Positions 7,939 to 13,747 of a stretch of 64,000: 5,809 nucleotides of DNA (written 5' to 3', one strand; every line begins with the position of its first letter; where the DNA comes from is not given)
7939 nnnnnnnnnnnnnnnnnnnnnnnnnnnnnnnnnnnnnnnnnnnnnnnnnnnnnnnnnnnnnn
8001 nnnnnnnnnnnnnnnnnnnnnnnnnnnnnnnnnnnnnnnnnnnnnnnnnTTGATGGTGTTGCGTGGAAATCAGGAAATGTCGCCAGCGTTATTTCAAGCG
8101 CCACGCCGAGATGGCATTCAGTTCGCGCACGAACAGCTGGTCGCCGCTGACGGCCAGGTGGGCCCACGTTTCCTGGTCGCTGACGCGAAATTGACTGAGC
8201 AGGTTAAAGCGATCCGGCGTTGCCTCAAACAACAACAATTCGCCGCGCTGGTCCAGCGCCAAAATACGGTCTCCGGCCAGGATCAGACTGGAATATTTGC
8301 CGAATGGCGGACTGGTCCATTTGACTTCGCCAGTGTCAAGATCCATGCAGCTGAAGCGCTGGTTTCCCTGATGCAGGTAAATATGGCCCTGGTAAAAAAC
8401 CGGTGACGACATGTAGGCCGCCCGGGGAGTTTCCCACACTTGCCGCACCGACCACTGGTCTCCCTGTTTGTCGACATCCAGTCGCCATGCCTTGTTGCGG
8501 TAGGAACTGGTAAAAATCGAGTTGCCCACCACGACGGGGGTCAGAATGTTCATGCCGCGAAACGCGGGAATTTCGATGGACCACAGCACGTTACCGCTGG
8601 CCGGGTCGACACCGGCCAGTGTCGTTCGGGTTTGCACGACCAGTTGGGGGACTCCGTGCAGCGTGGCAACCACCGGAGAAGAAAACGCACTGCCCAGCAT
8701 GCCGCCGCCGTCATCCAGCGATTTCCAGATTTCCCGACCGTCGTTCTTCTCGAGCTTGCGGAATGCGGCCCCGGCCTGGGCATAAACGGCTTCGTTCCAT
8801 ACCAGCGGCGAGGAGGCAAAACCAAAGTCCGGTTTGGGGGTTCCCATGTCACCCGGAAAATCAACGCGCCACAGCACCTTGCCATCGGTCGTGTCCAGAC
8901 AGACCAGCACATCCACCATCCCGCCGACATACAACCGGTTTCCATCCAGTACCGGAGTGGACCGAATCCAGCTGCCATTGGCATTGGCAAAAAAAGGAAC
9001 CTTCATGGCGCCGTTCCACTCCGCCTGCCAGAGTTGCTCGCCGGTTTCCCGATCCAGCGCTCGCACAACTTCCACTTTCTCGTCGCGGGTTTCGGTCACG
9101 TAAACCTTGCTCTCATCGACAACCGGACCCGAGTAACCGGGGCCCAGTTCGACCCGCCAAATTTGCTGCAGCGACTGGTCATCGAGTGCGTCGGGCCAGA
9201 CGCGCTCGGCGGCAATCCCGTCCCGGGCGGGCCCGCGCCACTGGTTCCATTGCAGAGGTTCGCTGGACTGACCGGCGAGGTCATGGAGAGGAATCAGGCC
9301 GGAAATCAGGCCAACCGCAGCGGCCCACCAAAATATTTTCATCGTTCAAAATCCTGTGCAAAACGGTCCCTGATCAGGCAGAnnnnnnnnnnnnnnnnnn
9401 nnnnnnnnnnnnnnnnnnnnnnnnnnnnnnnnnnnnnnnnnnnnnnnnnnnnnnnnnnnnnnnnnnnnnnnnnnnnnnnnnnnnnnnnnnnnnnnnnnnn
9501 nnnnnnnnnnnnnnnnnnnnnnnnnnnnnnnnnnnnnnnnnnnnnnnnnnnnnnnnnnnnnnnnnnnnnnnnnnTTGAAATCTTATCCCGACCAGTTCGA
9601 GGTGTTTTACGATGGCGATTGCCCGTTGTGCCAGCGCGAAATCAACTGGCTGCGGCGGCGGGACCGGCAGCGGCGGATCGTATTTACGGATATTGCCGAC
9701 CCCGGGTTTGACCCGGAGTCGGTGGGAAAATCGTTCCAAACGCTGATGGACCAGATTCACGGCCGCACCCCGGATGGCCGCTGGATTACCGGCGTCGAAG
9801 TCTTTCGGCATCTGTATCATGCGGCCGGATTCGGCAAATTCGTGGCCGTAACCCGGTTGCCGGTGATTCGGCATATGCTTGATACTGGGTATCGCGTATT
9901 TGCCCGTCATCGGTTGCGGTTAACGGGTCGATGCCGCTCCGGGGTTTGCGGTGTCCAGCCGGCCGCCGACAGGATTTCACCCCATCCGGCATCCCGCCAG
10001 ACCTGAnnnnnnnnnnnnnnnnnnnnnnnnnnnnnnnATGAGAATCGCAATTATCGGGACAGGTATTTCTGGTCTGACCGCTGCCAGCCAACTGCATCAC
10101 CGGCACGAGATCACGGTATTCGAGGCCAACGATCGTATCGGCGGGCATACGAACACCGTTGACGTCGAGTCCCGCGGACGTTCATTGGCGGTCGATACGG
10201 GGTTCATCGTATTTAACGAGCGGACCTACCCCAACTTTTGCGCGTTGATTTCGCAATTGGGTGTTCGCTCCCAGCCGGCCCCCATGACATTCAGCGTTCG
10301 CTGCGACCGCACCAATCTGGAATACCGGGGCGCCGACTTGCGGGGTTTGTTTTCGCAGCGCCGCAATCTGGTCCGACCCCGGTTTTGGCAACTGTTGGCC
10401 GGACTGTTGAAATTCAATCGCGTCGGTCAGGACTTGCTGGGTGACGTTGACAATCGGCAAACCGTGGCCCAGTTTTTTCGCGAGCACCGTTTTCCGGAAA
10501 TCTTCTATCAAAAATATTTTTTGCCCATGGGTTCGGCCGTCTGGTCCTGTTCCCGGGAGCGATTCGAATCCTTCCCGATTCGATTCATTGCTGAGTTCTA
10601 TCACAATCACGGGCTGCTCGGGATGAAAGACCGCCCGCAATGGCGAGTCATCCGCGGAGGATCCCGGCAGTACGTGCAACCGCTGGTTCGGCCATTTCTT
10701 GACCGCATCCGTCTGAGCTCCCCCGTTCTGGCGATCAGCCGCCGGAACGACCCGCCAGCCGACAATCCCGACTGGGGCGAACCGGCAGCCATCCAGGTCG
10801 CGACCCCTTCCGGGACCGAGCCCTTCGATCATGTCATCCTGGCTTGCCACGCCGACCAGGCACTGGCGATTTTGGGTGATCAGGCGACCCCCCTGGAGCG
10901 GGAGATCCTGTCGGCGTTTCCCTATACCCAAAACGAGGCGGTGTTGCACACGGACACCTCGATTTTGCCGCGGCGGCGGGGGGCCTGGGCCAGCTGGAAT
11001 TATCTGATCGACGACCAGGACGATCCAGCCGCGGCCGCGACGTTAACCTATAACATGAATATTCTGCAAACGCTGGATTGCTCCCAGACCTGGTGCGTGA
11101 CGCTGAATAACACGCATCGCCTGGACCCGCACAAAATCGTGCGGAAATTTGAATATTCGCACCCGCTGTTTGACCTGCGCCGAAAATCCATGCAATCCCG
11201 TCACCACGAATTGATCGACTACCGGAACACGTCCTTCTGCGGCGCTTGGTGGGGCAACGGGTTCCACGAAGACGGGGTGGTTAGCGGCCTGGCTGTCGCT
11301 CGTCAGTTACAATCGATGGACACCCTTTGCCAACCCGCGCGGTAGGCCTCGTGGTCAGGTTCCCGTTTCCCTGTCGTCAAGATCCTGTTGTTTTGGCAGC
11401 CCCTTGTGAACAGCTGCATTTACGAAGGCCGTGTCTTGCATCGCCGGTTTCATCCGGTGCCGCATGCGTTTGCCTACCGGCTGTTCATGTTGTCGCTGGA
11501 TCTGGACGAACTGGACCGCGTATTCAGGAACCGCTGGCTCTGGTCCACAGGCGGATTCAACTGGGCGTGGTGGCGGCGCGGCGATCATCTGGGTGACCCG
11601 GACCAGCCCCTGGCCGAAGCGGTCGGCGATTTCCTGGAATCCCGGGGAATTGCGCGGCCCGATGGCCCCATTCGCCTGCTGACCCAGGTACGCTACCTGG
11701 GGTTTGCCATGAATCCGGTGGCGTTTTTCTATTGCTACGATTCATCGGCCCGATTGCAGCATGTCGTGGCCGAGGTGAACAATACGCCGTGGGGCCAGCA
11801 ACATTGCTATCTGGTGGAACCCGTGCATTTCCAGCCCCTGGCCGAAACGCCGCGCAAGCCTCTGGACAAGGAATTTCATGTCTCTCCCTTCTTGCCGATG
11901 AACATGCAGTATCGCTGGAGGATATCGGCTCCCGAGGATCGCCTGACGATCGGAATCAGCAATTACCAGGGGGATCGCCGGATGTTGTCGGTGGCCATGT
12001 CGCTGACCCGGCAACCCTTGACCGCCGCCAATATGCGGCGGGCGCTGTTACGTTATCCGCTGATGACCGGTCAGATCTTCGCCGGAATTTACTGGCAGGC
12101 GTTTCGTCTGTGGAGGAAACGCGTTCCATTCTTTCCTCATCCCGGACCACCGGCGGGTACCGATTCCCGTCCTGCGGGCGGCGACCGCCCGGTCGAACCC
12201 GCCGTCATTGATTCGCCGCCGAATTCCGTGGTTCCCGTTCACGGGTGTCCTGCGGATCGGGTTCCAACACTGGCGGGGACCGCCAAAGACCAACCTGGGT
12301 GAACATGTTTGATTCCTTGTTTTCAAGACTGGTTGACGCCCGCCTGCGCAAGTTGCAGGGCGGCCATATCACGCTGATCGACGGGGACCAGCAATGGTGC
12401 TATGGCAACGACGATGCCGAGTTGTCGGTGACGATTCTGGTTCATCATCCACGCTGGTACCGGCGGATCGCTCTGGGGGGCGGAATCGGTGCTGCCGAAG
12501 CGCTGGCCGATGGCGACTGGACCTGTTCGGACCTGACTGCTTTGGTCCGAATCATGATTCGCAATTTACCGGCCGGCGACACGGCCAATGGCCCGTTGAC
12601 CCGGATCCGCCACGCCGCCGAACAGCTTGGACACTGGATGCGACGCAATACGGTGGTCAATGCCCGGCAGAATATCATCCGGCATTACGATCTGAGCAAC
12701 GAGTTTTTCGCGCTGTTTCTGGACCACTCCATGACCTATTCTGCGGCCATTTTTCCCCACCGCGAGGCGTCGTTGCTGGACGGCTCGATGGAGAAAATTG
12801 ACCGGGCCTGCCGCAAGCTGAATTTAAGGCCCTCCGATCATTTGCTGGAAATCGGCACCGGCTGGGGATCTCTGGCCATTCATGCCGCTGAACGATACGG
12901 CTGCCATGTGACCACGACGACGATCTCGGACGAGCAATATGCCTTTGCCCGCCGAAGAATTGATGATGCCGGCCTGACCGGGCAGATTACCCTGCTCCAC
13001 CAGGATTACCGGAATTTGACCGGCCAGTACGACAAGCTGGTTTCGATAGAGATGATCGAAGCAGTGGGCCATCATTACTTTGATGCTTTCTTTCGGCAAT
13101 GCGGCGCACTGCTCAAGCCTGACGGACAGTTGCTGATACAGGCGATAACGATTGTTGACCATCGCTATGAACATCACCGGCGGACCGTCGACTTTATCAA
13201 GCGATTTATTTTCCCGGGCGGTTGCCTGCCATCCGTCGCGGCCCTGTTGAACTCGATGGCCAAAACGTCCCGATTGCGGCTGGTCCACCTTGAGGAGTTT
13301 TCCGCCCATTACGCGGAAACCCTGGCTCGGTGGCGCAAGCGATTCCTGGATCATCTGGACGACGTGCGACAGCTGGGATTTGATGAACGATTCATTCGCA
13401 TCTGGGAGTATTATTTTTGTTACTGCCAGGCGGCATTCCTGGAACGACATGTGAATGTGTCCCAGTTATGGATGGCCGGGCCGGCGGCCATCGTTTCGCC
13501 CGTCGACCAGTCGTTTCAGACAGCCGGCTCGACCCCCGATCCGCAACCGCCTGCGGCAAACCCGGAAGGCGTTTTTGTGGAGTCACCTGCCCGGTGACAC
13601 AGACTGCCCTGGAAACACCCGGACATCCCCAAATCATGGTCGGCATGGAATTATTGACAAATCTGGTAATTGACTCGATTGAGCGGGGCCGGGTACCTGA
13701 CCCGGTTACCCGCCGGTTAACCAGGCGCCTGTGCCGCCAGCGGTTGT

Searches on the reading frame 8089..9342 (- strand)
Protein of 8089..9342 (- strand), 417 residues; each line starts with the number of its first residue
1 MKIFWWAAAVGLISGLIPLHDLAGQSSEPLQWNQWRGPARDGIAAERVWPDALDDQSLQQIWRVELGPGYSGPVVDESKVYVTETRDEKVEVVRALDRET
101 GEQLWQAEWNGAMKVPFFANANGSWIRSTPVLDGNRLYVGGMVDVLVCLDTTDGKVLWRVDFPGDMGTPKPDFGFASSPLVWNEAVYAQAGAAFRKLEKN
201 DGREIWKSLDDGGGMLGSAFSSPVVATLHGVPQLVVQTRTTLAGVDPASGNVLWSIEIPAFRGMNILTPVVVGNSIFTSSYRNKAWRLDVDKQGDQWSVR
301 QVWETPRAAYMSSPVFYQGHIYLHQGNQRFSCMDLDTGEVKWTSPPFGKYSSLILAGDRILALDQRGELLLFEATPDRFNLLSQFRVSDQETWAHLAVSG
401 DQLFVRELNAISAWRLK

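Call 45: search_protein_families(library=pfam, proteins=[window:8089-9342:-], max_evalue=0.0001)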
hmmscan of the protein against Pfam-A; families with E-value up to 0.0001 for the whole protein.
window:8089-9342:- (417 aa): 4 families
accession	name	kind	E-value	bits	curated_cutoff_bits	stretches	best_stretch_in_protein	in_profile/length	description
PF13360.13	PQQ_2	-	1.5e-47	162.7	27.6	2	91-343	3-232/233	Outer membrane protein assembly factor BamB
PF13570.13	Beta-prop_ACSF4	-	9.1e-13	48.7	133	1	126-258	51-173/329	Beta-alanine-activating enzyme, beta-propeller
PF01011.28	PQQ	-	6.1e-11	42.2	26.7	0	284-346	29-85/595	Glucose/ethanol/alcohol dehydrogenase, beta-propeller domain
PF23727.1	Beta-prop_FAM234A_B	-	2.5e-05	23.4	26.4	0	53-119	270-341/467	FAM234A/B beta-propeller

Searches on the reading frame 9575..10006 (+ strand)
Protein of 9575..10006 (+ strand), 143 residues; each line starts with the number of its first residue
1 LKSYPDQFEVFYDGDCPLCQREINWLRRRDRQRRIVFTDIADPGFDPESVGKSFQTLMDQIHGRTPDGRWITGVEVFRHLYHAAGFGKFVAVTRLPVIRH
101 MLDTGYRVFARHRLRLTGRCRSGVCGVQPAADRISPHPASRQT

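Call 44: search_protein_families(library=pfam, proteins=[window:9575-10006:+], max_evalue=0.0001)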
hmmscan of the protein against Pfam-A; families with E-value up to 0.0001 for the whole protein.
window:9575-10006:+ (143 aa): 1 family
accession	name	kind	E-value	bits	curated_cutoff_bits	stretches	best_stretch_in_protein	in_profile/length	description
PF04134.17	DCC1-like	-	2.3e-28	100.1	27.8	1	10-119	1-113/113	DCC1-like thiol-disulfide oxidoreductase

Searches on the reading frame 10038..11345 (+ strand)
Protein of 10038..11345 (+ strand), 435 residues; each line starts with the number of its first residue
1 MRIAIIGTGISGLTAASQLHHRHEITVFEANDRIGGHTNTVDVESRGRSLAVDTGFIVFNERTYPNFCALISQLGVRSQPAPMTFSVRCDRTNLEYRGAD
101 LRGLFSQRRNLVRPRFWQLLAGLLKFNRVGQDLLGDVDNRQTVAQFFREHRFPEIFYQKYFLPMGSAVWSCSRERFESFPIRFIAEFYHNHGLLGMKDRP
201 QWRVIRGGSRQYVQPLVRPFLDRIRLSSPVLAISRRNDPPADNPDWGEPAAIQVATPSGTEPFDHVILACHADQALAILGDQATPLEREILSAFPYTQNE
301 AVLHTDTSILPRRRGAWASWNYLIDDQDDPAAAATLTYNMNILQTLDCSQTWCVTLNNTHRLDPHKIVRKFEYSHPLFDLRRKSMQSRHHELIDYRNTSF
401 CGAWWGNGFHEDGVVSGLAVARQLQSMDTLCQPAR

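Call 44: search_protein_families(library=pfam, proteins=[window:10038-11345:+], max_evalue=0.0001)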
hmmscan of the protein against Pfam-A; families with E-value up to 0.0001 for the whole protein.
window:10038-11345:+ (435 aa): 3 families
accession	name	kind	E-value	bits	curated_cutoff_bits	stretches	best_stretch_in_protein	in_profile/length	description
PF01593.30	Amino_oxidase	-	2.1e-25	90.4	19.8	1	10-295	1-277/443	Flavin containing amine oxidoreductase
PF13450.12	NAD_binding_8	-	2.5e-13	50.5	21.9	1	5-74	1-68/68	NAD(P)-binding Rossmann-like domain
PF01266.30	DAO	-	4.2e-06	27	27.9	1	2-38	1-38/353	FAD dependent oxidoreductase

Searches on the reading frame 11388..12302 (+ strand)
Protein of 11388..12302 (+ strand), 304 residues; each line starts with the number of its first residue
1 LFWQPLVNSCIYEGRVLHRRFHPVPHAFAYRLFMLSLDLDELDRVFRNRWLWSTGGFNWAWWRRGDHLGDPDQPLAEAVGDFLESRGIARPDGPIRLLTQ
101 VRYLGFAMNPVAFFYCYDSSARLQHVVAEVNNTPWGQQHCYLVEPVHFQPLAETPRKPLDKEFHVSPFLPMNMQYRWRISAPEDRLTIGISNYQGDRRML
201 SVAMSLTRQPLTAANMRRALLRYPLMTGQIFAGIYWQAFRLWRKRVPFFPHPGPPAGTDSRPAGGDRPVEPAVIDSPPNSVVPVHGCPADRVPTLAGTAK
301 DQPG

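Call 44: search_protein_families(library=pfam, proteins=[window:11388-12302:+], max_evalue=0.0001)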
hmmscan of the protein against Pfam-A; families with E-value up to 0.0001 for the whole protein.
window:11388-12302:+ (304 aa): 1 family
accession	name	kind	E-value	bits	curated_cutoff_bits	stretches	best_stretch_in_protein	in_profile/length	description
PF07103.16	DUF1365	-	7.8e-85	284.7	25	1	11-253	1-234/235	Protein of unknown function (DUF1365)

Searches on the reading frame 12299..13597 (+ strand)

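Call 38: search_protein_families(library=pfam, proteins=[window:12299-13597:+], max_evalue=0.0001)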
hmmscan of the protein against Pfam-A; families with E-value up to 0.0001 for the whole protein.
window:12299-13597:+ (432 aa): 7 families
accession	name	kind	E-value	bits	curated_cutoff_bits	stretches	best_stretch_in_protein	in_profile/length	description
PF02353.26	CMAS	-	4.3e-85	285.8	27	1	122-390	6-273/273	Mycolic acid cyclopropane synthetase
PF13649.12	Methyltransf_25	-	1.2e-13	51.9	27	1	183-276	2-97/97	Methyltransferase domain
PF08242.18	Methyltransf_12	-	2.8e-10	41.3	30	1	183-278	1-98/98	Methyltransferase domain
PF08241.18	Methyltransf_11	-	5.6e-10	40.2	21.2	1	183-280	1-95/95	Methyltransferase domain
PF13489.12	Methyltransf_23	-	6.8e-09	36.1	27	1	168-285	14-121/164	Methyltransferase domain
PF05175.20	MTS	-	3.6e-05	23.9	23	1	174-281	27-139/170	Methyltransferase small domain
PF13847.12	Methyltransf_31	-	6.8e-05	23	27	0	179-284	4-113/145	Methyltransferase domain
